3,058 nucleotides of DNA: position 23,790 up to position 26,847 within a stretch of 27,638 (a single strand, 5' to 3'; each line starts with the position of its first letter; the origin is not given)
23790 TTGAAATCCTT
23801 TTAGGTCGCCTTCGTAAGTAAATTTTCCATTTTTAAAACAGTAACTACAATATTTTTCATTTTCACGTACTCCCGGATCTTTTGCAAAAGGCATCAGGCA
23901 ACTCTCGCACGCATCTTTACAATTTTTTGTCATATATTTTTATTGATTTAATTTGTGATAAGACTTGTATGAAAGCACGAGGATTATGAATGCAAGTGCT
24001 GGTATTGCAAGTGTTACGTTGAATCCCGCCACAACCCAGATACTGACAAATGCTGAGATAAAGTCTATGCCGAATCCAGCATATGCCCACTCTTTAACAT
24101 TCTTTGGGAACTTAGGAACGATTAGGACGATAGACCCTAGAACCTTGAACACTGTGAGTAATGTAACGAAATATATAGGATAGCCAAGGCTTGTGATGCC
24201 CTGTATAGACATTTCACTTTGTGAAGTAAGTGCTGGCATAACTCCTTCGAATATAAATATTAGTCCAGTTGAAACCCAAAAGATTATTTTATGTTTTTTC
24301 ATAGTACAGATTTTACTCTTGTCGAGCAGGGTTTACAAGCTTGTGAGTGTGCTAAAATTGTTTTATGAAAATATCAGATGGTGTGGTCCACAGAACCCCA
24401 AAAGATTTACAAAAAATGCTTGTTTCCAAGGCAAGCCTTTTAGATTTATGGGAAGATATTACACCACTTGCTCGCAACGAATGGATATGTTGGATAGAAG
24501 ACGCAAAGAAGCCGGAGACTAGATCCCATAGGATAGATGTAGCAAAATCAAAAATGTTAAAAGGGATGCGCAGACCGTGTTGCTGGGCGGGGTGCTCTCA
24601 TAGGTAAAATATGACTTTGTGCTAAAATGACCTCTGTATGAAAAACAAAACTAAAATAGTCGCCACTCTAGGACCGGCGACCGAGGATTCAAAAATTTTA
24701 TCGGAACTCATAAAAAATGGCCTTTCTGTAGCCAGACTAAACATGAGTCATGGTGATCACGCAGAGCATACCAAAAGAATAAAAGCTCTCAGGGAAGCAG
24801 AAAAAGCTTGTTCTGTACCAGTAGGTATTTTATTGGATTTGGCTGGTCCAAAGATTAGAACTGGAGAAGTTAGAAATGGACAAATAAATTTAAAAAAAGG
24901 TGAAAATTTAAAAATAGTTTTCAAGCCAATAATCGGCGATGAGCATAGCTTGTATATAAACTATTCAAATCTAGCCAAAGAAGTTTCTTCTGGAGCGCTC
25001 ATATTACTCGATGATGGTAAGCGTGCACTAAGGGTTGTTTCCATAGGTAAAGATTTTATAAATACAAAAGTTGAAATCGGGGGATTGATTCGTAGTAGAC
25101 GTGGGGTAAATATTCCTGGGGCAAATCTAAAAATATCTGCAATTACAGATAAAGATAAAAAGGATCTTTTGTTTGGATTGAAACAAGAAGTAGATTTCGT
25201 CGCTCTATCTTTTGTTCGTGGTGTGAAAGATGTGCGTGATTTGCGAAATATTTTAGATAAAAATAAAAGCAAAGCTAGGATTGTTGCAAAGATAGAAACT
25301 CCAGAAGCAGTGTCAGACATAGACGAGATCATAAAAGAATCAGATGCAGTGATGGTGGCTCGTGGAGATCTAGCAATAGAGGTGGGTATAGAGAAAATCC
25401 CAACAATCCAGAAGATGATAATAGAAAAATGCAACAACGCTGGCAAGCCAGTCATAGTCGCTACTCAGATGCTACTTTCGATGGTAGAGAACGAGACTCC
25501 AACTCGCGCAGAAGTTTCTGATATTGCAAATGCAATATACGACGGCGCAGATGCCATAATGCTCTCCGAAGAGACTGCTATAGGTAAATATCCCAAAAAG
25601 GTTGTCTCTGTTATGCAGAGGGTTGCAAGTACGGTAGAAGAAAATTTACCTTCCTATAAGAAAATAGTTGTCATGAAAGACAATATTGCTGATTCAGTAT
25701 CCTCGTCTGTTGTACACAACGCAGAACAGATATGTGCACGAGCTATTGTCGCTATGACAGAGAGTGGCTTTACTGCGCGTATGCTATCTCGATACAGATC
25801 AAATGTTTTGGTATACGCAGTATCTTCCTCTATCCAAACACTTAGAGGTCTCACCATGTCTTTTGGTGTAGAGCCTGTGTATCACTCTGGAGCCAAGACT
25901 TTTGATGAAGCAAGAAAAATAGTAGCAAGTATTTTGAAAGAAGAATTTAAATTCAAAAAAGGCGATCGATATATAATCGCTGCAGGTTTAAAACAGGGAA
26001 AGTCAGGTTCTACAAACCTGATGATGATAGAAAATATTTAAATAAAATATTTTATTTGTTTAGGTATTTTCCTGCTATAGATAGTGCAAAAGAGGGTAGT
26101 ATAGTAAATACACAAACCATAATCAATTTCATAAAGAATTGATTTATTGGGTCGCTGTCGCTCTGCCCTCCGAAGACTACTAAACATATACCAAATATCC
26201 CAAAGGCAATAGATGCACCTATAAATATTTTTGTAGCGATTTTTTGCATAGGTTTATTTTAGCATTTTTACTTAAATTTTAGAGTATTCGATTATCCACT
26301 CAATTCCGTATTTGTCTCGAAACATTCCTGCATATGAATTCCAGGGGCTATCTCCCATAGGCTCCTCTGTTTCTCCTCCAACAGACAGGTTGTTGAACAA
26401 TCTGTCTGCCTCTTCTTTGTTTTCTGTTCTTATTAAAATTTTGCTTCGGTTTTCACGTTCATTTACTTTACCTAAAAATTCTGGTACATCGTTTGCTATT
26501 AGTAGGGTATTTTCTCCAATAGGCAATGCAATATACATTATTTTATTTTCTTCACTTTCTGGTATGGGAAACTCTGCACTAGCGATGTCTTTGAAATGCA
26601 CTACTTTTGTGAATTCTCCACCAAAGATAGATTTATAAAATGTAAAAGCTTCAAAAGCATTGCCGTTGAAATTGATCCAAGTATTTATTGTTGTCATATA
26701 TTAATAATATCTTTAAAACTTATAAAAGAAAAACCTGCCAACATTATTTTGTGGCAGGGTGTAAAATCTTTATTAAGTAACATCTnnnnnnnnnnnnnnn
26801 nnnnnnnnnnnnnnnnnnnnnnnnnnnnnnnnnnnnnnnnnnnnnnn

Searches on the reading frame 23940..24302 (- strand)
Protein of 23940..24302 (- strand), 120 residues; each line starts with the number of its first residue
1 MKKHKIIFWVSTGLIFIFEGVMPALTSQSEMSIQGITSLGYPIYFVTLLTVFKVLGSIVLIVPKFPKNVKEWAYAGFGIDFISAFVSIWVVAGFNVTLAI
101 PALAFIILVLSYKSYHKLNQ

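Call 9: search_protein_families(library=pfam, proteins=[window:23940-24302:-], max_evalue=0.001)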
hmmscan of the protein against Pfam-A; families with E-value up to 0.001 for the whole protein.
window:23940-24302:- (120 aa): 1 family
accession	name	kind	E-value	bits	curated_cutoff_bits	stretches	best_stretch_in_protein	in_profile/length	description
PF13564.11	DoxX_2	-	2.4e-12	47.3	26.3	1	12-110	6-102/103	DoxX-like family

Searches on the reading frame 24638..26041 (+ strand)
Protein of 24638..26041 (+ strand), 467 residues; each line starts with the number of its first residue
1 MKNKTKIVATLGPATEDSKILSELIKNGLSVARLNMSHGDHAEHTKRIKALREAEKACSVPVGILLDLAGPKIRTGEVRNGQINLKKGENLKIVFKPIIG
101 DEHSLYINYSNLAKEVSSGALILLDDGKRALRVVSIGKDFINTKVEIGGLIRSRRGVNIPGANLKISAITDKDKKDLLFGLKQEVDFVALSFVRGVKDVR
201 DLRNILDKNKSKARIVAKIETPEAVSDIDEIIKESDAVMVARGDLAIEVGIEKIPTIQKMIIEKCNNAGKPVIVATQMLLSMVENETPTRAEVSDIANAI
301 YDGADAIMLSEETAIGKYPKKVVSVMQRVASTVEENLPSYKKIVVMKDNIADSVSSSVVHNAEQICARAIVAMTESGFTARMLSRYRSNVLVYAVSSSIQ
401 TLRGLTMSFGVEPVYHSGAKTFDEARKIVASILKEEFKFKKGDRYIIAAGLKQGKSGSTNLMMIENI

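Call 9: search_protein_families(library=pfam, proteins=[window:24638-26041:+], max_evalue=0.001)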
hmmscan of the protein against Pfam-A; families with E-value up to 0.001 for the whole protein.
window:24638-26041:+ (467 aa): 3 families
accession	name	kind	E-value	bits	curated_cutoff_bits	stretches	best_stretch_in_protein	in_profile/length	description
PF00224.27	PK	-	9.4e-118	393.5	30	1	3-323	2-328/328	Pyruvate kinase, barrel domain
PF02887.21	PK_C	-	1.5e-29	102.9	28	1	352-464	1-113/114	Pyruvate kinase, alpha/beta domain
PF03328.21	HpcH_HpaI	-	2.4e-05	24.1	25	1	175-306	76-218/221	HpcH/HpaI aldolase/citrate lyase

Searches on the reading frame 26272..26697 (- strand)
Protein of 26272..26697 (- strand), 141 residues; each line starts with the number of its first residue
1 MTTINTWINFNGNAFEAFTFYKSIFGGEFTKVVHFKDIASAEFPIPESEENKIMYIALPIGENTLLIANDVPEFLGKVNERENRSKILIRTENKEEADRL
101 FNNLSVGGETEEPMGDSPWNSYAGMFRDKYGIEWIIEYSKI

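Call 9: search_protein_families(library=pfam, proteins=[window:26272-26697:-], max_evalue=0.001)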
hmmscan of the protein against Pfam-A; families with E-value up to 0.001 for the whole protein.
window:26272-26697:- (141 aa): 2 families
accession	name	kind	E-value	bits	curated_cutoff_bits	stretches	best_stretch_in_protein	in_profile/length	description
PF06983.19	3-dmu-9_3-mt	-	4.8e-09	37.2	24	1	4-136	3-115/116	3-demethylubiquinone-9 3-methyltransferase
PF00903.31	Glyoxalase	-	1.1e-08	36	20.6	1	12-134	10-119/121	Glyoxalase/Bleomycin resistance protein/Dioxygenase superfamily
